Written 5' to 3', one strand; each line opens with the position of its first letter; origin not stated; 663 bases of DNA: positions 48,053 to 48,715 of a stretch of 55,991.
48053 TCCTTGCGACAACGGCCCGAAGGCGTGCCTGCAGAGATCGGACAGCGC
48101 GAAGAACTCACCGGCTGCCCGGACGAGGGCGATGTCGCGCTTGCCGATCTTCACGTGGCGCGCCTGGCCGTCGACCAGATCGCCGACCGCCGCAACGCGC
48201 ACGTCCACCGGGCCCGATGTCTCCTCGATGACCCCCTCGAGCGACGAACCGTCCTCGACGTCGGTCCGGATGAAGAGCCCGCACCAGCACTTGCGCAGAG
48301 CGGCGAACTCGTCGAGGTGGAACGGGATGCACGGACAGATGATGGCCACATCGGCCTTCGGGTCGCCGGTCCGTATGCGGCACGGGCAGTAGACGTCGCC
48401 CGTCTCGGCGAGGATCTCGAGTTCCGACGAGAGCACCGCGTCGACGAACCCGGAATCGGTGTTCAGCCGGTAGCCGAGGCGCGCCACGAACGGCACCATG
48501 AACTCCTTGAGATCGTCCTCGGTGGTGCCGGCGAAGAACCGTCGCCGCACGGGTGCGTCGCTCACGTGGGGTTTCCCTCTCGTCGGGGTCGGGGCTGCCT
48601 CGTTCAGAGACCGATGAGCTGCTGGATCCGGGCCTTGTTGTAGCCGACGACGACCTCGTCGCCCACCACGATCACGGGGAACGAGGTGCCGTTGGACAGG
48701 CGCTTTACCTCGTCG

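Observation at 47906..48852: Two-gene thiol-redox module: CPYC glutaredoxin-like protein plus an FTR catalytic domain fused to a Rieske [2Fe-2S] domain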

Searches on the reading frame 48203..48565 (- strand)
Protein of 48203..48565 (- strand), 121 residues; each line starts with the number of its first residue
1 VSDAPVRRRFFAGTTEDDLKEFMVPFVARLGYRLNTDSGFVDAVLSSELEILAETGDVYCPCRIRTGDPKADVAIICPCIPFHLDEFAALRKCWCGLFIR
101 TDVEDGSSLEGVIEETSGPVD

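Call 14: search_solved_structures(query=window:48203-48565:-, max_evalue=1, show_alignments=5)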
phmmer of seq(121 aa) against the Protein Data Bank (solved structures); distinct sequences matched with E-value up to 1: 9.
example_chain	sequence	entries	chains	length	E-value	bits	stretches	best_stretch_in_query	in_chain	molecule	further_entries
7pwe_A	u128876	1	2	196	8.3e-08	35.5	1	11-107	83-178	Ferredoxin-thioredoxin reductase subunit B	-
4tpu_A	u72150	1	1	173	2.2e-07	34.1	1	27-108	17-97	Rubredoxin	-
2pvd_A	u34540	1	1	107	0.0016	21.6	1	29-116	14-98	Ferredoxin-thioredoxin reductase, catalytic chain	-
7bzk_A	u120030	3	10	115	0.0022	21.2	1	19-104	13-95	Ferredoxin-thioredoxin reductase catalytic chain, chloroplastic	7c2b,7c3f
2puk_A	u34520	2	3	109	0.01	19.1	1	21-112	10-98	Ferredoxin-thioredoxin reductase, catalytic chain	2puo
2pu9_A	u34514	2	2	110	0.01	19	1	21-112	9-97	Ferredoxin-thioredoxin reductase, catalytic chain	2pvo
2pvg_A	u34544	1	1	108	0.011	18.9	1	21-110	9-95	Ferredoxin-thioredoxin reductase, catalytic chain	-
1dj7_A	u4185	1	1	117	0.011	18.9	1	20-112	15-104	FERREDOXIN THIOREDOXIN REDUCTASE: CATALYTIC CHAIN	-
8ga6_A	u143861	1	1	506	0.83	12.9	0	14-66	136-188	THR6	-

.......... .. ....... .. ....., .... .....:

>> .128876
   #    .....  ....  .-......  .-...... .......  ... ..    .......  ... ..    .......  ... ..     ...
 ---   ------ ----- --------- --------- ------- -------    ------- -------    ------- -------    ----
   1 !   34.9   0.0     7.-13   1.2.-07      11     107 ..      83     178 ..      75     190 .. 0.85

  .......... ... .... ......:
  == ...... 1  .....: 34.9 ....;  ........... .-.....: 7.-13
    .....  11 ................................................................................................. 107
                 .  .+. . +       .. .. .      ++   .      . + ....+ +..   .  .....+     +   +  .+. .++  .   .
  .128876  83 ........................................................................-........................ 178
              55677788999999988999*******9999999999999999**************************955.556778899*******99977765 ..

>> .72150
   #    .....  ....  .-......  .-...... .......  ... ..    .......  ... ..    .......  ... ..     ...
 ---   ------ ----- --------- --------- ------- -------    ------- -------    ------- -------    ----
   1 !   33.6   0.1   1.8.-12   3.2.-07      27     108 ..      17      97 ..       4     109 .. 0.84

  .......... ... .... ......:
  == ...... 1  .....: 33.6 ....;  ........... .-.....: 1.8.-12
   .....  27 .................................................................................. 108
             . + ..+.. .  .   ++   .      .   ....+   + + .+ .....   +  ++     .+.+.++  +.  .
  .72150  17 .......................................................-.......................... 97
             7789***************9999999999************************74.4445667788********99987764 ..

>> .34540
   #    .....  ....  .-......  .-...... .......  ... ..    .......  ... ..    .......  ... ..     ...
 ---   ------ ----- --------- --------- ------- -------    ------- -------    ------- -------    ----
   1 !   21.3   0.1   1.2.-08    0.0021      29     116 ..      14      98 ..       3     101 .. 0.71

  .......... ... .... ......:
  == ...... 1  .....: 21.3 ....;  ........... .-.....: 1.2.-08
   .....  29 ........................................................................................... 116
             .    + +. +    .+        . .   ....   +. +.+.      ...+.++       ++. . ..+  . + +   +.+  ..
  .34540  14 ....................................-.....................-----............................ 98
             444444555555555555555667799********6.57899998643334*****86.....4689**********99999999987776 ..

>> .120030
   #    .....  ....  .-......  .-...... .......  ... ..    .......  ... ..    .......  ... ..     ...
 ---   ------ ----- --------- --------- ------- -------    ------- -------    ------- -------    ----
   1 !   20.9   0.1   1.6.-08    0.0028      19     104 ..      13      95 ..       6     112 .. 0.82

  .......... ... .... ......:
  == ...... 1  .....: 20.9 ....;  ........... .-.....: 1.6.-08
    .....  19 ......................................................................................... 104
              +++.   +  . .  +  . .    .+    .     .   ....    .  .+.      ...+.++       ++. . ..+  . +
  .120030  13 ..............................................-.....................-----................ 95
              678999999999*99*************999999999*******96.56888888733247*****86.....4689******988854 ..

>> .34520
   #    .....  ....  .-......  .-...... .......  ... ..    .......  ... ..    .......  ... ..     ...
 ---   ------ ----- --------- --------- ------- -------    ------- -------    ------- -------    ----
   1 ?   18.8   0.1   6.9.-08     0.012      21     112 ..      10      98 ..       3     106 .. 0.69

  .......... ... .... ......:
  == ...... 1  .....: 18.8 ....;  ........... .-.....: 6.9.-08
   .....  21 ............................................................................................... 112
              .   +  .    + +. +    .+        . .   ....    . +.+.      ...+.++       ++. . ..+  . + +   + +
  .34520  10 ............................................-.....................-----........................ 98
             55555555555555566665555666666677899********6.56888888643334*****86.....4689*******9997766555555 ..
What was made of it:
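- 48248..48511 (-): FTR/FDR-type catalytic domain (residues 19-106). The phmmer search against PDB ranks FDR-type 7pwe (8e-8) and 4tpu (2e-7) above plant and cyanobacterial FTRc (about 2e-3) (call 14).
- On Canonical plant/cyanobacterial FTR: The spacing here is x14/x13; 2pvd has x16/x8 (call 14).
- On FDR (rubredoxin-fused ferredoxin:disulfide reductase, 4tpu type): phmmer E=2e-7 for 4tpu and 8e-8 for 7pwe, against 1.6e-3 for 2pvd (call 14).
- Its Cys spacing is also FDR-like: x14/x13 here, x14/x12 in FDR, x16/x8 in FTRc (call 14).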

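Call 43: search_protein_representatives(protein=window:48212-48565:-)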
Query: 118 residues. Proteins with E-value up to 0.001 (for the whole library): 247; up to 1e-10: 26; up to 1e-30: 4. The best 150 are listed.
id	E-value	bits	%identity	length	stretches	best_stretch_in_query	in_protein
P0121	1.7e-47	176.6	66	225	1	3-118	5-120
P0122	3.3e-43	162.7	73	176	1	23-118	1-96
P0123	9.2e-34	132.2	54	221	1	5-116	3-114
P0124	5.0e-33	129.9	63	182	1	23-117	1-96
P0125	1.7e-29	118.5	62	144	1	12-92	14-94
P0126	3.4e-29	117.5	76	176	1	47-116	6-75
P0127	6.8e-28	113.3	52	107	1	16-109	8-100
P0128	1.8e-18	82.9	69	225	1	58-116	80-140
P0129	1.3e-17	80.1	37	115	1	18-112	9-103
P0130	1.5e-17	79.9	41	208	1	18-115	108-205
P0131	8.6e-16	74.2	66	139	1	61-110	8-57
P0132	9.1e-14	67.7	42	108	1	18-104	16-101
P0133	2.0e-13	66.6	43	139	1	31-98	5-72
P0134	2.3e-13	66.4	43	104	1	41-110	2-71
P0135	3.7e-13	65.7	61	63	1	6-61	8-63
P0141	3.3e-11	59.4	33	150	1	12-100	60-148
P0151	3.4e-10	56.2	49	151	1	62-112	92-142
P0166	7.9e-09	51.8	37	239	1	17-100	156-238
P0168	1.1e-08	51.3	36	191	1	15-100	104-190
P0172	1.4e-08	50.9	35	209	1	18-100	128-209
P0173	1.5e-08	50.9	35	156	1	16-104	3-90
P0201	2.1e-07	47.2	39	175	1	26-102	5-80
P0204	3.3e-07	46.5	33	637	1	16-109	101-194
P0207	4.8e-07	46.0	46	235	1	59-104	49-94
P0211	5.7e-07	45.8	33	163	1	16-108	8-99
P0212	5.8e-07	45.7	32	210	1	28-115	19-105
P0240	3.6e-06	43.2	36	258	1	18-99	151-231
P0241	4.2e-06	42.9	34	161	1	17-106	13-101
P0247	5.2e-06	42.7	28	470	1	20-101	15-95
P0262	1.0e-05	41.7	33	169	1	26-102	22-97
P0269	1.4e-05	41.3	35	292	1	30-111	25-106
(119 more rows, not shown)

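Call 44: search_protein_families(library=pfam, proteins=[P0123, P0130, P0166, P0172, P0212, P0269, P0247, P0204, P0240, P0201], max_evalue=0.001)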
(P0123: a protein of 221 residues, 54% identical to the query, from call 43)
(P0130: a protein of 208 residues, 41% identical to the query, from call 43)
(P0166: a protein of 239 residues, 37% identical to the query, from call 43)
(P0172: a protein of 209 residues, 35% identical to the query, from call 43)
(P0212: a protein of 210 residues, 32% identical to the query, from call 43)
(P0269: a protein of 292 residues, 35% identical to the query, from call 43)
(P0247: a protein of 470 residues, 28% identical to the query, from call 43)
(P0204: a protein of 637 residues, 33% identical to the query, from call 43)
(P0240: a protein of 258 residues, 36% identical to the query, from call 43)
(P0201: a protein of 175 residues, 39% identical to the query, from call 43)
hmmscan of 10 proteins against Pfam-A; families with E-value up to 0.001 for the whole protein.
P0123 (221 aa): 3 families
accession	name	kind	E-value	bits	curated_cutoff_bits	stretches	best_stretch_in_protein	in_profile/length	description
PF02943.20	FeThRed_B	-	1.8e-21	76.6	22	1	14-105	2-94/106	Ferredoxin thioredoxin reductase catalytic beta chain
PF00355.32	Rieske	-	1e-15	57.9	20.3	1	122-196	3-77/88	Rieske [2Fe-2S] domain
PF13806.12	Rieske_2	-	1.1e-07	32.2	27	1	122-215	3-103/104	Rieske-like [2Fe-2S] domain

P0130 (208 aa): 2 families
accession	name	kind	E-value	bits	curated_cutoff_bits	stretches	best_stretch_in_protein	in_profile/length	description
PF02943.20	FeThRed_B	-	1e-24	87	22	1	114-207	10-104/106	Ferredoxin thioredoxin reductase catalytic beta chain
PF00462.30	Glutaredoxin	-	1.6e-10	41.5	22.9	1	4-66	1-58/60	Glutaredoxin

P0166 (239 aa): 2 families
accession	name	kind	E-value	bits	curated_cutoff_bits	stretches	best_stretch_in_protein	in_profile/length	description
PF02943.20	FeThRed_B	-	2.1e-21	76.4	22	1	159-238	6-87/106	Ferredoxin thioredoxin reductase catalytic beta chain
PF10686.14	YAcAr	-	1.7e-07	31.4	28.2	1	11-52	26-66/66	YspA, cpYpsA-related SLOG family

P0172 (209 aa): 5 families
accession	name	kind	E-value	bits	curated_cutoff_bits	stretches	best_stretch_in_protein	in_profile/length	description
PF00085.26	Thioredoxin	-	2.9e-28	98.3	23.5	1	3-102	3-102/103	Thioredoxin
PF02943.20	FeThRed_B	-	1.2e-23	83.6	22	1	126-208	2-86/106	Ferredoxin thioredoxin reductase catalytic beta chain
PF13905.12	Thioredoxin_8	-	3.9e-07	30.8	27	1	19-60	2-45/94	Thioredoxin-like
PF13728.12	TraF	-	0.00051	20.4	23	0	20-83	131-203/224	F plasmid transfer operon protein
PF14595.12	Thioredoxin_9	-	0.00089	19.6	25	0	5-81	27-106/129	Thioredoxin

P0212 (210 aa): 4 families
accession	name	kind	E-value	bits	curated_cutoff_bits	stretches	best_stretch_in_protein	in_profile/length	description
PF02943.20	FeThRed_B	-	1.7e-22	79.9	22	1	14-97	9-94/106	Ferredoxin thioredoxin reductase catalytic beta chain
PF21349.2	RUBY_RBDX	-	2.1e-17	62.7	26.5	2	129-157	1-29/30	Rubrerythrin, rubredoxin-like domain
PF23458.2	DUF7130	-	1.3e-06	28.6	35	1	119-157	44-83/89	Domain of unknown function (DUF7130)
PF23455.1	DUF7129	-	6.2e-05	23.1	30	0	169-197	6-34/45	Domain of unknown function (DUF7129)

P0269 (292 aa): 2 families
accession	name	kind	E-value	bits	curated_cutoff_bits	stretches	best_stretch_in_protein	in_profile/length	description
PF02943.20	FeThRed_B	-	2.3e-20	73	22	1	18-96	9-89/106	Ferredoxin thioredoxin reductase catalytic beta chain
PF21349.2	RUBY_RBDX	-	2.2e-11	43.5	26.5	1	132-160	1-29/30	Rubrerythrin, rubredoxin-like domain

P0247 (470 aa): 1 family
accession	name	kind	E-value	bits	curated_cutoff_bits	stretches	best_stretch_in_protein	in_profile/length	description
PF02943.20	FeThRed_B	-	2.2e-21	76.3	22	1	11-95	2-88/106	Ferredoxin thioredoxin reductase catalytic beta chain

P0204 (637 aa): 3 families
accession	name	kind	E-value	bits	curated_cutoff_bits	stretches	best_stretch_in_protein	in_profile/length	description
PF02943.20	FeThRed_B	-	4.4e-21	75.4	22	1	108-191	9-94/106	Ferredoxin thioredoxin reductase catalytic beta chain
PF11902.13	DUF3422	-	2e-19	70.5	25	1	509-609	311-409/418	Protein of unknown function (DUF3422)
PF00462.30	Glutaredoxin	-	5.7e-13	49.3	22.9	1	6-68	1-58/60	Glutaredoxin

P0240 (258 aa): 2 families
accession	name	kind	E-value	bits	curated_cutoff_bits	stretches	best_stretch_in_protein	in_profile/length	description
PF02943.20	FeThRed_B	-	3.7e-20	72.4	22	1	151-232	4-87/106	Ferredoxin thioredoxin reductase catalytic beta chain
PF13380.12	CoA_binding_2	-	5.3e-13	49.9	22.8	1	24-131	3-108/116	CoA binding domain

P0201 (175 aa): 2 families
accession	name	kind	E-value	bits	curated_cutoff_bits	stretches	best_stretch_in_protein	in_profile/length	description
PF02943.20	FeThRed_B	-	2.8e-21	76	22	1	2-85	9-94/106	Ferredoxin thioredoxin reductase catalytic beta chain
PF00462.30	Glutaredoxin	-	2.6e-11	44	22.9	1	107-163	1-56/60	Glutaredoxin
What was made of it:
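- The Rieske domain is attached where FDR carries its accessory domain (calls 14, 44).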

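Call 53: search_protein_families(library=pfam, proteins=[P0207, P0133, P0125, P0151, P0173, P0211, P0241, P0262, P0141, P0168], max_evalue=0.01)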
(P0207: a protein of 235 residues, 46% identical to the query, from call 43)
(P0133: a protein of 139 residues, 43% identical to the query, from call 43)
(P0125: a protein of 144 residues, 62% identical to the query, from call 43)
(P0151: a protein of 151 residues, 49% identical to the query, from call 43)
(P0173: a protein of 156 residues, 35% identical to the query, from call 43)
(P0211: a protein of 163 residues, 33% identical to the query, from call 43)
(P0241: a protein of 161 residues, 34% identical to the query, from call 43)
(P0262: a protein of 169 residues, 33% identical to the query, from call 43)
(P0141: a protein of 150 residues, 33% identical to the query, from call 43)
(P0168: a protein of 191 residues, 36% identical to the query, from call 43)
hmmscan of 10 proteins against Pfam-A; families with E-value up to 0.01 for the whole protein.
P0207 (235 aa): 2 families
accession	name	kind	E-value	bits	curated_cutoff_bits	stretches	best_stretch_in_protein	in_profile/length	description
PF02943.20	FeThRed_B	-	1e-12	48.5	22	1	12-101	8-98/106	Ferredoxin thioredoxin reductase catalytic beta chain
PF15238.11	TEADIR3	-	0.002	18.7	26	1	24-35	2-13/16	Omega loop, TEAD interating region 3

P0133 (139 aa): 1 family
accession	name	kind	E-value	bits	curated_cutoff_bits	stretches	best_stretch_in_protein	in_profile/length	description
PF02943.20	FeThRed_B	-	1.1e-13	51.6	22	1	3-81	15-94/106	Ferredoxin thioredoxin reductase catalytic beta chain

P0125 (144 aa): 2 families
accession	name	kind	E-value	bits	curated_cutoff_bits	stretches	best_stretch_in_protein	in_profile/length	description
PF02943.20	FeThRed_B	-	4.6e-14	52.8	22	1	20-90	4-75/106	Ferredoxin thioredoxin reductase catalytic beta chain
PF24197.1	DUF7422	-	0.00072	20.1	27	1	7-58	7-54/69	Family of unknown function (DUF7422)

P0151 (151 aa): 2 families
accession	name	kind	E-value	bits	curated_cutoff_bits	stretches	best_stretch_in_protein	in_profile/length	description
PF02943.20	FeThRed_B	-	1e-09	38.8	22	1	99-145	55-102/106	Ferredoxin thioredoxin reductase catalytic beta chain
PF00027.35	cNMP_binding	-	6e-09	36.2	27.5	1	31-98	2-70/89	Cyclic nucleotide-binding domain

P0173 (156 aa): 1 family
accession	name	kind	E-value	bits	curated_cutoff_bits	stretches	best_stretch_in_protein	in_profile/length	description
PF02943.20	FeThRed_B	-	1.8e-22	79.8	22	1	4-99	3-100/106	Ferredoxin thioredoxin reductase catalytic beta chain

P0211 (163 aa): 4 families
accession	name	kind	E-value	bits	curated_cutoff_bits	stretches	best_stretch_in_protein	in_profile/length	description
PF02943.20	FeThRed_B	-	1.4e-20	73.7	22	1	13-99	7-95/106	Ferredoxin thioredoxin reductase catalytic beta chain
PF21349.2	RUBY_RBDX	-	4.5e-14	52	26.5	1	130-158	1-29/30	Rubrerythrin, rubredoxin-like domain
PF23458.2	DUF7130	-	4.8e-08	33.2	35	1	117-161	41-86/89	Domain of unknown function (DUF7130)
PF23455.1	DUF7129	-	0.0078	16.4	30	0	126-153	8-35/45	Domain of unknown function (DUF7129)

P0241 (161 aa): 1 family
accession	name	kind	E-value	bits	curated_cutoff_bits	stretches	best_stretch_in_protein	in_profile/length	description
PF02943.20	FeThRed_B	-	2.9e-19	69.5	22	1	21-100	11-92/106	Ferredoxin thioredoxin reductase catalytic beta chain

P0262 (169 aa): 3 families
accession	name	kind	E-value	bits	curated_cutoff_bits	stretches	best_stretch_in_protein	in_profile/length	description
PF02943.20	FeThRed_B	-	8.5e-20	71.2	22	1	14-102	4-94/106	Ferredoxin thioredoxin reductase catalytic beta chain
PF21349.2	RUBY_RBDX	-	1.1e-13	50.8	26.5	1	132-161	1-30/30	Rubrerythrin, rubredoxin-like domain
PF23458.2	DUF7130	-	0.0032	17.8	35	1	131-159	53-82/89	Domain of unknown function (DUF7130)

P0141 (150 aa): 2 families
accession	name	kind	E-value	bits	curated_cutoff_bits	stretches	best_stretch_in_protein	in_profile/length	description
PF02943.20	FeThRed_B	-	1.4e-14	54.5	22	1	68-148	6-87/106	Ferredoxin thioredoxin reductase catalytic beta chain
PF21349.2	RUBY_RBDX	-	3.2e-06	26.9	26.5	1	7-32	1-26/30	Rubrerythrin, rubredoxin-like domain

P0168 (191 aa): 3 families
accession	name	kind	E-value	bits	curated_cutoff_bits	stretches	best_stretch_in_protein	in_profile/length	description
PF02943.20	FeThRed_B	-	2.9e-14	53.4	22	1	127-190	23-87/106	Ferredoxin thioredoxin reductase catalytic beta chain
PF21349.2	RUBY_RBDX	-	3.8e-11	42.7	26.5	2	8-31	1-24/30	Rubrerythrin, rubredoxin-like domain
PF23458.2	DUF7130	-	0.0012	19.1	35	0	55-80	53-79/89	Domain of unknown function (DUF7130)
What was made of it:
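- On FDR (rubredoxin-fused ferredoxin:disulfide reductase, 4tpu type): Rubredoxin-fused relatives exist separately (calls 44, 53).
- FTR-like domains are fused to rubredoxin-like domains at the C-terminus (P0211, P0212, P0262, P0269) or the N-terminus (P0141, P0168) (calls 44, 53).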

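Call 56: find_homologous_proteins(query=P0127, max_evalue=0.00001)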
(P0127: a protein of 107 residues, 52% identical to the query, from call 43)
Query P0127 (107 aa): 2 proteins with E <= 0.00001 among 4 candidates.
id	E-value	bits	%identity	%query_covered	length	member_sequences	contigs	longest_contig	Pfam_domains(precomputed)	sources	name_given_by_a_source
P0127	3.4e-68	245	100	100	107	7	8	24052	PF02943.21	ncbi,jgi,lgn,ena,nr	ncbi:MAG TPA: ferredoxin-thioredoxin reductase catalytic domain-containing protein [Candidatus Nanoa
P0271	3.6e-34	135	57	96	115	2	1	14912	PF02943.21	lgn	-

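Call 57: find_encoding_contigs(protein=P0127, flank=4000, max_places=4)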
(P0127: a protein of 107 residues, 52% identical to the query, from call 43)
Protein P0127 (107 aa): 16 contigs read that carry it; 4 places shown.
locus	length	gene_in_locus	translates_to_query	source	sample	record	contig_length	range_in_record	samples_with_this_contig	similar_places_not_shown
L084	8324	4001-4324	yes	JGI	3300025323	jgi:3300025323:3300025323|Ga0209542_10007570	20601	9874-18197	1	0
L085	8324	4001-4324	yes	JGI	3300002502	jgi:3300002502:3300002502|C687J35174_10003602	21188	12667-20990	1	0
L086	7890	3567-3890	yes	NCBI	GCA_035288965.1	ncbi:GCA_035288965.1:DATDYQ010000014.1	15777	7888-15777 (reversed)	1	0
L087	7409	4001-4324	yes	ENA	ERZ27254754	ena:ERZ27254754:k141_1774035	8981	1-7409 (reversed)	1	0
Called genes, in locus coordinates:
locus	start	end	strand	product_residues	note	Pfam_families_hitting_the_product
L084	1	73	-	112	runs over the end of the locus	-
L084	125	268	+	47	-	-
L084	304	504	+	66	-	-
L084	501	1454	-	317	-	-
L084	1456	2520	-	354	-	PF07282:Cas12f1-like_TNB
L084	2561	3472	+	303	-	PF17125:Methyltr_RsmF_N, PF01189:Methyltr_RsmB-F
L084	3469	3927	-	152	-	-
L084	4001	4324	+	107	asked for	PF02943:FeThRed_B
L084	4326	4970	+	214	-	PF00657:Lipase_GDSL, PF13472:Lipase_GDSL_2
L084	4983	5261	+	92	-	PF02697:VAPB_antitox (weak), PF24434:DUF7557 (weak)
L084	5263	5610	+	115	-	PF02452:PemK_toxin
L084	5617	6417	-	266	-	PF01261:AP_endonuc_2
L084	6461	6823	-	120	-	-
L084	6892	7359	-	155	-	-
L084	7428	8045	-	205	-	-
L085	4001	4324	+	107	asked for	PF02943:FeThRed_B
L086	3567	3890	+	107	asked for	PF02943:FeThRed_B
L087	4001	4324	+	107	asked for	PF02943:FeThRed_B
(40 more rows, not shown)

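Call 58: find_encoding_contigs(protein=P0271, flank=4000, max_places=2)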
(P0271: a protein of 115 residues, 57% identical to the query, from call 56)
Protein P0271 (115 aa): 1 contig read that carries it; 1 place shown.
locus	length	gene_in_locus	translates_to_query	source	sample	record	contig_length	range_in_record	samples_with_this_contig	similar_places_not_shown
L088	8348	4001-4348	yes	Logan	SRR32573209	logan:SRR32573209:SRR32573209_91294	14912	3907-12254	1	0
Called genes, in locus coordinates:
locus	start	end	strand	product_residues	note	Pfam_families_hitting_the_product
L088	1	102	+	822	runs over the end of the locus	PF09826:Beta_propel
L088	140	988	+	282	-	PF00565:SNase, PF00932:LTD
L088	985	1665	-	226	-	-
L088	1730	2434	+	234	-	PF01988:VIT1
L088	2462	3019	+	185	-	PF08534:Redoxin, PF00255:GSHPx (weak), PF00578:AhpC-TSA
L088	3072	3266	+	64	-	PF04024:PspC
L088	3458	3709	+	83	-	-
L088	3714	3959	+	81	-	-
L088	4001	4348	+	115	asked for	PF02943:FeThRed_B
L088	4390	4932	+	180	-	PF01769:MgtE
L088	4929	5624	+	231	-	PF01769:MgtE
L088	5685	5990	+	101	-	PF01883:FeS_assembly_P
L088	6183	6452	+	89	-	PF13459:Fer4_15, PF13370:Fer4_13 (faint)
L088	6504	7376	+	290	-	PF16881:LIAS_N (faint), PF04055:Radical_SAM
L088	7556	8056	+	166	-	-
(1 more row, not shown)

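Call 62: list_cluster_members(proteins=[P0123, P0130, P0129, P0124, P0141])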
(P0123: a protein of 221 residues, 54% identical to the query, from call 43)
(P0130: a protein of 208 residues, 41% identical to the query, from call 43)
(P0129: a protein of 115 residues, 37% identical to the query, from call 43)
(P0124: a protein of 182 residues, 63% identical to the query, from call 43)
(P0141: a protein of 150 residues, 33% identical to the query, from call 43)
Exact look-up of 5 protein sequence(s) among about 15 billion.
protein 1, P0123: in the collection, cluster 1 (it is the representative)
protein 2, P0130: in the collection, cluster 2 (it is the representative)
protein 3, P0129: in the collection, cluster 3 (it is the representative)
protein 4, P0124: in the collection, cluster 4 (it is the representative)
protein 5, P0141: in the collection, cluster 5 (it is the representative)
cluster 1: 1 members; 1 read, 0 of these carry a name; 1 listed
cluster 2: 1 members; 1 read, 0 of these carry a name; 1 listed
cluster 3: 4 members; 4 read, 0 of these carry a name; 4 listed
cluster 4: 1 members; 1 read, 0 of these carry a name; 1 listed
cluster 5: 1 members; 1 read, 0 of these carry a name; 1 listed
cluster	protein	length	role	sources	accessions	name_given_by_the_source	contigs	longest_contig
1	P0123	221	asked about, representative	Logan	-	-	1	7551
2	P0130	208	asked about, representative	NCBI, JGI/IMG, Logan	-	-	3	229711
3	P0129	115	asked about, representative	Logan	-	-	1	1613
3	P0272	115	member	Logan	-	-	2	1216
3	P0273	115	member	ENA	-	-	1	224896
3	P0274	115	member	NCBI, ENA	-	-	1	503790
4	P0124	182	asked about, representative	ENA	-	-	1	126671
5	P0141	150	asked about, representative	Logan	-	-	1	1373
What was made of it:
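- Tried and rejected: It returned no names (call 62).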

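Call 63: find_encoding_contigs(protein=P0123, flank=5000, max_places=2)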
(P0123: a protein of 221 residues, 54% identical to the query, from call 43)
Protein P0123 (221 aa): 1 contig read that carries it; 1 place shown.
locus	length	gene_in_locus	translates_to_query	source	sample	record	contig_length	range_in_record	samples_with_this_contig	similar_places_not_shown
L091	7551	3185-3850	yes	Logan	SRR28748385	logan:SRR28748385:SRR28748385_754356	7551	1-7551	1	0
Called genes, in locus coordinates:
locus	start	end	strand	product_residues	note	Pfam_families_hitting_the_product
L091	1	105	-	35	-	?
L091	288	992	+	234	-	-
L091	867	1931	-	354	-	PF01743:PolyA_pol, PF12627:PolyA_pol_RNAbd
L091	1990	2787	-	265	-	PF00753:Lactamase_B, PF23023:Anti-Pycsar_Apyc1 (weak), PF12706:Lactamase_B_2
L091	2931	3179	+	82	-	PF00462:Glutaredoxin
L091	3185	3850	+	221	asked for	PF02943:FeThRed_B, PF00355:Rieske, PF13806:Rieske_2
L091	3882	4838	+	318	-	PF00291:PALP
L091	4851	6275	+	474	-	PF01171:ATP_bind_3, PF11734:TilS_C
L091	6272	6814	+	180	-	PF00156:Pribosyltran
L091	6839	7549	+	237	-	?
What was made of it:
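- A homologue only 50% identical has the same architecture (calls 44, 63).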
